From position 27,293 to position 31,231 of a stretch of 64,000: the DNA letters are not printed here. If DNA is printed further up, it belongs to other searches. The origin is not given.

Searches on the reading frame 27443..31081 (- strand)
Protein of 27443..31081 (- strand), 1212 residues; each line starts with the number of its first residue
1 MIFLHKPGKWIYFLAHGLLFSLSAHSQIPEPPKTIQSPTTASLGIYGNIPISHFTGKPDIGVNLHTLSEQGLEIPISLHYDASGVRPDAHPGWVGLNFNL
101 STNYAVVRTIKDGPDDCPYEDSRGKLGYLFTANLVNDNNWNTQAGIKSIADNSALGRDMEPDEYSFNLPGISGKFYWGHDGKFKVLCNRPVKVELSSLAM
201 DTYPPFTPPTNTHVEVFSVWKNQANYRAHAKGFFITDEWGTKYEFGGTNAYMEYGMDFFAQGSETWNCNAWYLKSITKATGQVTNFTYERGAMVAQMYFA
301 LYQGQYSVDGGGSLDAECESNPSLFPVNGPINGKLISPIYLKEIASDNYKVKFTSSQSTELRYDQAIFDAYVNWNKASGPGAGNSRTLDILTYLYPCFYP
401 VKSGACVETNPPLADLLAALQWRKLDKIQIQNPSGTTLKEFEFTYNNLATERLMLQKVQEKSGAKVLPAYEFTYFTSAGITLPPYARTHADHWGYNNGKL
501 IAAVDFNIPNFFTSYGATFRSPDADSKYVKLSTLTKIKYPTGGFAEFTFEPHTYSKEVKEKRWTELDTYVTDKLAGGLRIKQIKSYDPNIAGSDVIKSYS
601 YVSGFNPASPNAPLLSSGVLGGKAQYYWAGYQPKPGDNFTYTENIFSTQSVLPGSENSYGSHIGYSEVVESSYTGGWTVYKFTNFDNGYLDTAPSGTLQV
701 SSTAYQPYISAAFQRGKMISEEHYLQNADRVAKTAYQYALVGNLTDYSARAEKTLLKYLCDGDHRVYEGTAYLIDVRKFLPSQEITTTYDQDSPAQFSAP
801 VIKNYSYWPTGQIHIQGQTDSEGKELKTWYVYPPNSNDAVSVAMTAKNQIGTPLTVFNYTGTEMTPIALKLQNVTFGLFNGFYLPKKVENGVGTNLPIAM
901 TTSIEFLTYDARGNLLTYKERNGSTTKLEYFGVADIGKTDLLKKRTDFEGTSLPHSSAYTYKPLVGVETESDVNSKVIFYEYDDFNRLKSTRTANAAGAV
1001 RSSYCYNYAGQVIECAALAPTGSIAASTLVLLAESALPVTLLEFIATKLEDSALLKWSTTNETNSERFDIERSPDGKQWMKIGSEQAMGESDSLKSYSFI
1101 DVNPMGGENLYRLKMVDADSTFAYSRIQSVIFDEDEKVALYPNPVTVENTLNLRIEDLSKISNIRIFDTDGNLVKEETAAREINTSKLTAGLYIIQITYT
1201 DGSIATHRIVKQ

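Call 4: search_protein_families(library=pfam, proteins=[window:27443-31081:-], max_evalue=0.1)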
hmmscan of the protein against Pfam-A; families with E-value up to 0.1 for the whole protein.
window:27443-31081:- (1212 aa): 2 families
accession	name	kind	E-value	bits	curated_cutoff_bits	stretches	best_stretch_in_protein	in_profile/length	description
PF18962.6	Por_Secre_tail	-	5.5e-11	43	27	1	1140-1208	1-73/75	Secretion system C-terminal sorting domain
PF05593.20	RHS_repeat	-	3e-06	27.9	22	0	909-930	1-22/38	RHS Repeat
